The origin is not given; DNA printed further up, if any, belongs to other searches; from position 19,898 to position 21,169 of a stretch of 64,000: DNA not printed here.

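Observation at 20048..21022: Membrane-tethered PH-domain / AlbA_2 (Schlafen-type) fusion protein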

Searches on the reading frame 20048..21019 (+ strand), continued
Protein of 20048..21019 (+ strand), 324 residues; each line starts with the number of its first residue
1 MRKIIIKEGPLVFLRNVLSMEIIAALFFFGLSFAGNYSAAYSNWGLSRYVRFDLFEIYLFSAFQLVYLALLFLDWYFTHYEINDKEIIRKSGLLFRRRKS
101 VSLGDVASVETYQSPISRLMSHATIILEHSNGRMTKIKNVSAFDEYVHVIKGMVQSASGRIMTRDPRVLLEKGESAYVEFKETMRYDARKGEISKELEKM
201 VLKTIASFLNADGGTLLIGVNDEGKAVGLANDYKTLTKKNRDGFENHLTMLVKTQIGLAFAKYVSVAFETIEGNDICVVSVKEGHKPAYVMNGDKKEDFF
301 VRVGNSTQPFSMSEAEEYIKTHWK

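Call 47: find_encoding_contigs(protein=P0298, flank=6000, max_places=2)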
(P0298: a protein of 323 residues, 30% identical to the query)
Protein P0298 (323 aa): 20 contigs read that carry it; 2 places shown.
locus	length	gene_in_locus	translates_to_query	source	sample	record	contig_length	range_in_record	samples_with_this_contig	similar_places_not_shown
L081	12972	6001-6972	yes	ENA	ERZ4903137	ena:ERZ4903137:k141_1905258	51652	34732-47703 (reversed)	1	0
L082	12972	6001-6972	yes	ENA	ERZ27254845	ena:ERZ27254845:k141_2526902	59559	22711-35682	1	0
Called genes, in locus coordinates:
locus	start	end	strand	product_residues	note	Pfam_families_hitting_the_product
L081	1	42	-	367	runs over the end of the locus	PF01926:MMR_HSR1, PF02421:FeoB_N (weak), PF06071:YchF-GTPase_C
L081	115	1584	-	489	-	-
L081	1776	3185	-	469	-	PF03060:NMO (faint)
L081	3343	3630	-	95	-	-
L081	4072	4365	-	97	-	-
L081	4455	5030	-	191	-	PF02525:Flavodoxin_2, PF03358:FMN_red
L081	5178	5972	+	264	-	PF02618:YceG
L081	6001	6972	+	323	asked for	PF03703:bPH_2, PF04326:SLFN_AlbA_2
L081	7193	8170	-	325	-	PF01820:Dala_Dala_lig_N, PF14397:ATPgrasp_ST (faint), PF02655:ATP-grasp_3, PF07478:Dala_Dala_lig_C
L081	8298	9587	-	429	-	PF01541:GIY-YIG (weak), PF27096:UvrC_M, PF08459:UvrC_RNaseH_dom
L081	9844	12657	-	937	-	PF00005:ABC_tran (faint), PF02463:SMC_N (faint), PF13191:AAA_16 (faint), PF13304:AAA_21 (faint), PF13555:AAA_29 (faint), PF20703:nSTAND1 (faint), PF17760:UvrA_inter, PF00684:DnaJ_CXXCXGXG (faint)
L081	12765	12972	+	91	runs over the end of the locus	-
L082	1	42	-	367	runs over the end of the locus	PF01926:MMR_HSR1, PF02421:FeoB_N (weak), PF06071:YchF-GTPase_C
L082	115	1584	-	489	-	-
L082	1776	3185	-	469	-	PF03060:NMO (faint)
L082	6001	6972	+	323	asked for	PF03703:bPH_2, PF04326:SLFN_AlbA_2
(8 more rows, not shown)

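Call 50: search_protein_families(library=pfam, alignment_id=A4, max_evalue=0.0001)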
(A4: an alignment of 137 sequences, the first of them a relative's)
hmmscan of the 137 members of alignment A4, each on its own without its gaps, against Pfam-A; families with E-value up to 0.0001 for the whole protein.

A. member 1, L003:5225-5932:+ (236 aa): 1 family
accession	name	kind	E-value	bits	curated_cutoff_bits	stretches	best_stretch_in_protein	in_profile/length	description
PF01509.24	TruB_N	-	1.3e-26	94.2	27.3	1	35-157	10-134/149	TruB family pseudouridylate synthase (N terminal domain)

B. families by the number of members that match (of 137 scanned): 83 families (the first 25 are shown)
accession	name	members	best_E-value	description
PF01509.24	TruB_N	28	2e-28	TruB family pseudouridylate synthase (N terminal domain)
PF00009.33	GTP_EFTU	15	5.7e-55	Elongation factor Tu GTP binding domain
PF21018.2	BipA_C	15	5.3e-42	TypA/BipA C-terminal domain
PF00679.30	EFG_C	15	6.7e-21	Elongation factor G C-terminus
PF03144.31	GTP_EFTU_D2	15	5.2e-15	Elongation factor Tu domain 2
PF22042.2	EF-G_D2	15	4.8e-12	Elongation factor G domain 2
PF01926.29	MMR_HSR1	15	1e-08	50S ribosome-binding GTPase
PF01195.25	Pept_tRNA_hydro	7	4e-53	Peptidyl-tRNA hydrolase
PF02421.24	FeoB_N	6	1.5e-05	Ferrous iron transport protein B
PF07478.18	Dala_Dala_lig_C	4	1.4e-45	D-ala D-ala ligase C-terminus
PF01820.27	Dala_Dala_lig_N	4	6.6e-24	D-ala D-ala ligase N-terminus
PF02655.19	ATP-grasp_3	4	2.4e-11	ATP-grasp domain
PF08443.16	RimK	3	9.8e-06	RimK-like ATP-grasp domain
PF04997.17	RNA_pol_Rpb1_1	2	3.9e-73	RNA polymerase Rpb1, domain 1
PF04998.22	RNA_pol_Rpb1_5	2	2.6e-60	RNA polymerase Rpb1, domain 5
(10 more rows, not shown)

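Call 51: search_protein_families(library=padloc, alignment_id=A4, max_evalue=0.00001)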
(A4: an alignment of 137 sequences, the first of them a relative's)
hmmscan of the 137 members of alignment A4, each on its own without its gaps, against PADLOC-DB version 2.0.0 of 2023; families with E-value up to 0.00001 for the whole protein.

A. member 1, L003:5225-5932:+ (236 aa): 0 families

B. families by the number of members that match (of 137 scanned): 71 families (the first 25 are shown)
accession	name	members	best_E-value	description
PDLC02503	BrxHI|BrxHII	2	1.1e-24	BrxHI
PDLC03928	PsyrT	2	3.9e-24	-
PDLC02864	DpdF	2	2.1e-23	DpdF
PDLC02707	PbeA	2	1.5e-21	PbeA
PDLC02861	DpdF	2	8.4e-19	DpdF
PDLC02870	DpdF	2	2e-18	DpdF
PDLC03960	SngC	2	3.7e-17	-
PDLC01252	Cas3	2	2.7e-13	CAS-I; effector_G3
PDLC02704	PbeA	2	5.4e-13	PbeA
PDLC02855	DpdF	2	1.5e-12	DpdF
PDLC02872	DpdF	2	5.8e-12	DpdF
PDLC02865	DpdF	2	6.2e-12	DpdF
PDLC02501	BrxHI|BrxHII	2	3.4e-11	BrxHI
PDLC02859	DpdF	2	1.1e-10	DpdF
PDLC00938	Cas3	2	4.1e-10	CRISPR-associated helicase Cas3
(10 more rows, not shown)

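Call 52: find_related_loci(query=A3, collection=viral_contigs, flank=5000)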
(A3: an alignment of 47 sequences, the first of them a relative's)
Query A3 (330 aa) in viral_contigs; peptide patterns used: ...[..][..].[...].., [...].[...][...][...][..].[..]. (x = any residue, [..] = any of these).
176 stretches matched a pattern; 5 encode a relative of the query (tblastn E <= 1e-3); 5 distinct loci.
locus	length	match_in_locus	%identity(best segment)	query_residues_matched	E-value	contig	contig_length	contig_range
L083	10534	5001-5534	39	147-327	2e-35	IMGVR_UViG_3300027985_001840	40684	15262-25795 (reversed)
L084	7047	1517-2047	32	145-325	3e-27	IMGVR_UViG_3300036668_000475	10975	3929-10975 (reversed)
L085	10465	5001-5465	34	169-327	1e-26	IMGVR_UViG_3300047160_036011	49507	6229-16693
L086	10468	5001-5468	29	166-325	2e-22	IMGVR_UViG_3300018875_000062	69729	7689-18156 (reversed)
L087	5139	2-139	52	280-325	1e-12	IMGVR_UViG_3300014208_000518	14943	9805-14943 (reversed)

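Call 61: predict_structure(alignment_id=A5)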
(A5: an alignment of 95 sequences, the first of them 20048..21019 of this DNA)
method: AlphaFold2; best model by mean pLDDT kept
length: 324 residues; sequences in the alignment: 95
mean_pLDDT: 87.6   pTM: 0.57
mean pLDDT of the five models: 87.6, 87.0, 86.7, 86.2, 85.6
residues with pLDDT >= 90: 166; 70-90: 144; 50-70: 12; < 50: 2
segments of 3 or more residues with pLDDT < 50: none
pLDDT, mean of each block of 10 residues (from residue 1): 84 90 85 72 78 83 90 92 90 88 86 90 91 89 89 72 70 88 91 91 95 92 91 93 95 94 92 93 91 86 90 89 76
secondary structure, 60 per line:
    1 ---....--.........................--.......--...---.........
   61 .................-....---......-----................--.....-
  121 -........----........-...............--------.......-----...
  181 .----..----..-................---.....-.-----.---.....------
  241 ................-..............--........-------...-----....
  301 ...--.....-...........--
elements in order: E4-7 H10-34 H37-43 H52-77 E79-82 E86-91 E97-102 E106-112 H115-119 E122-129 E134-141 H143-157 H166-172 E178-181 H195-210 E214-218 H230-234 H241-256 H258-263 E264-271 E274-281 E289-291 E297-303 E306-310 H312-322

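Call 65: fold_search(model_id=the predicted structure, library=pdb)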
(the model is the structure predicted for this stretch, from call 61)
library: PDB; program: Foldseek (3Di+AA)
matches with E <= 10: 925; with E <= 0.001: 22
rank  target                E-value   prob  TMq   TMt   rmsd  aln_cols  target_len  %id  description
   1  3lmm_B                1.9e-06  1.00  0.32  0.20   4.2       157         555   21  Crystal Structure of the DIP2311 protein from Corynebacterium diphtheriae, Northeast Structural Genomics Consortium Ta (released 2010-02-16)
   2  3lmm_A                2.2e-06  1.00  0.33  0.22   4.1       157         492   21  Crystal Structure of the DIP2311 protein from Corynebacterium diphtheriae, Northeast Structural Genomics Consortium Ta (released 2010-02-16)
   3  3lmm_D                5.4e-06  1.00  0.32  0.20   4.2       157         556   21  Crystal Structure of the DIP2311 protein from Corynebacterium diphtheriae, Northeast Structural Genomics Consortium Ta (released 2010-02-16)
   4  3lmm_C                1.4e-05  1.00  0.33  0.23   4.1       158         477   20  Crystal Structure of the DIP2311 protein from Corynebacterium diphtheriae, Northeast Structural Genomics Consortium Ta (released 2010-02-16)
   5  7ksp_B                1.7e-05  1.00  0.36  0.53   4.1       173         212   18  Crystal structure of hSAMD9_DBD with DNA (released 2022-01-05)
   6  9o0d_A                7.3e-05  1.00  0.33  0.47   5.2       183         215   13  crystal structure of rSAMD9 tRNase domain (released 2025-07-02)
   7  9o0d_C                1.4e-04  1.00  0.32  0.45   5.7       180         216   13  crystal structure of rSAMD9 tRNase domain (released 2025-07-02)
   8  5yd0_C                1.9e-04  1.00  0.26  0.26  10.2       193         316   14  Crystal structure of Schlafen 13 (SLFN13) N'-domain (released 2018-03-28)
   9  9o0d_D                2.8e-04  1.00  0.35  0.51   4.5       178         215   13  crystal structure of rSAMD9 tRNase domain (released 2025-07-02)
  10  9nyy_B                3.4e-04  0.99  0.27  0.12  17.1       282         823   14  Nucleic acid bound human SLFN14, State 1 (released 2025-07-09)
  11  5yd0_A                4.0e-04  1.00  0.25  0.24   9.7       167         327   20  Crystal structure of Schlafen 13 (SLFN13) N'-domain (released 2018-03-28)
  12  2kyy_MODEL_1_A        4.2e-04  1.00  0.29  0.58   7.8       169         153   25  Solution NMR Structure of the N-terminal Domain of Putative ATP-dependent DNA Helicase RecG-related Protein fr (released 2010-08-11)
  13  7cux_C                4.2e-04  1.00  0.26  0.29   9.5       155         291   14  Crystal structure of human Schlafen 5 N'-terminal domain (SLFN5-N) involved in ssRNA cleaving and DNA binding (released 2021-08-25)
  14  5yd0_D                4.5e-04  1.00  0.27  0.27   9.1       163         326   18  Crystal structure of Schlafen 13 (SLFN13) N'-domain (released 2018-03-28)
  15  7ppj                  5.3e-04  0.99  0.28  0.15  17.1       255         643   12  human SLFN5 (released 2022-01-26)
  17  5yd0_B                5.9e-04  1.00  0.25  0.24   9.6       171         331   19  Crystal structure of Schlafen 13 (SLFN13) N'-domain (released 2018-03-28)
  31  3dcx_B                5.7e-03  1.00  0.20  0.51   3.1        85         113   12  Crystal structure of a duf1696 family protein with a pleckstrin-homology domain (shew_0819) from shewanella loihica pv (released 2008-07-29)
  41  3dcx_E                1.1e-02  1.00  0.19  0.54   2.7        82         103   12  Crystal structure of a duf1696 family protein with a pleckstrin-homology domain (shew_0819) from shewanella loihica pv (released 2008-07-29)
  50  3hsa_C                1.7e-02  1.00  0.19  0.46   3.9        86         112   13  Crystal structure of pleckstrin homology domain (YP_926556.1) from SHEWANELLA AMAZONENSIS SB2B at 1.99 A resolution (released 2009-06-23)
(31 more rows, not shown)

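Call 80: search_solved_structures(query=A5, max_evalue=0.1, show_alignments=0)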
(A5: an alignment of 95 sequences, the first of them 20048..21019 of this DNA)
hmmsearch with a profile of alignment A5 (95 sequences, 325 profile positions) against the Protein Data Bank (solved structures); distinct sequences matched with E-value up to 0.1: 14.
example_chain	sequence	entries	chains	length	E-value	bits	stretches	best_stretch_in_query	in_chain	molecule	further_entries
9nyy_A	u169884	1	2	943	8.1e-07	31.8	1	163-231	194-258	Protein SLFN14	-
7fex_A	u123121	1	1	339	4.5e-06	29.4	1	161-239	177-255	SLFN11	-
9jr9_A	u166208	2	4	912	1.3e-05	27.9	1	171-231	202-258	Protein SLFN14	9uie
9jn9_A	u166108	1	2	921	3.1e-05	26.6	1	197-231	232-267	Protein SLFN14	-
5yd0_A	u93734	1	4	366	3.2e-05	26.6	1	174-233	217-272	Schlafen 8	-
7lrc_A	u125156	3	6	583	6.6e-05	25.6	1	179-238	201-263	Schlafen family member 12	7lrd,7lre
7eg0_B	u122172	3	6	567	9.1e-05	25.1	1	197-238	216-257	Schlafen family member 12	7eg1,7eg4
7zel_A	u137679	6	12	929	0.001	21.7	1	169-231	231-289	Schlafen family member 11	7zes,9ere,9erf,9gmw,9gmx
9erd_A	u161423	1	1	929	0.001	21.7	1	169-231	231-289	Schlafen family member 11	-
2kyy_A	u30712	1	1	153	0.0033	20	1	195-308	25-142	Possible ATP-dependent DNA helicase RecG-related protein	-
7zep_A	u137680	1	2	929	0.0078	18.8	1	179-231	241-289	Schlafen family member 11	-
7cux_A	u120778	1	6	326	0.013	18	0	193-236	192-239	Schlafen family member 5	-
7q3z_B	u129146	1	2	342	0.015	17.8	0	193-236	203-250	Schlafen family member 5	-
6rr9_A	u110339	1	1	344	0.015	17.8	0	193-236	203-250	Schlafen family member 5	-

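Call 81: search_protein_families(library=phrogs, proteins=[window:20048-21019:+], max_evalue=0.01)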
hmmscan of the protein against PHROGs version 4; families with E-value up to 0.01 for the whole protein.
window:20048-21019:+ (324 aa): 2 families
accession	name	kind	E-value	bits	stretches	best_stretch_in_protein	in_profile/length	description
phrog_12156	-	DNA, RNA and nucleotide metabolism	1.7e-11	44.5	1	177-317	13-146/485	DNA helicase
phrog_3707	-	moron, auxiliary metabolic gene and host takeover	1.6e-09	38.8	1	54-153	34-132/142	membrane-flanked domain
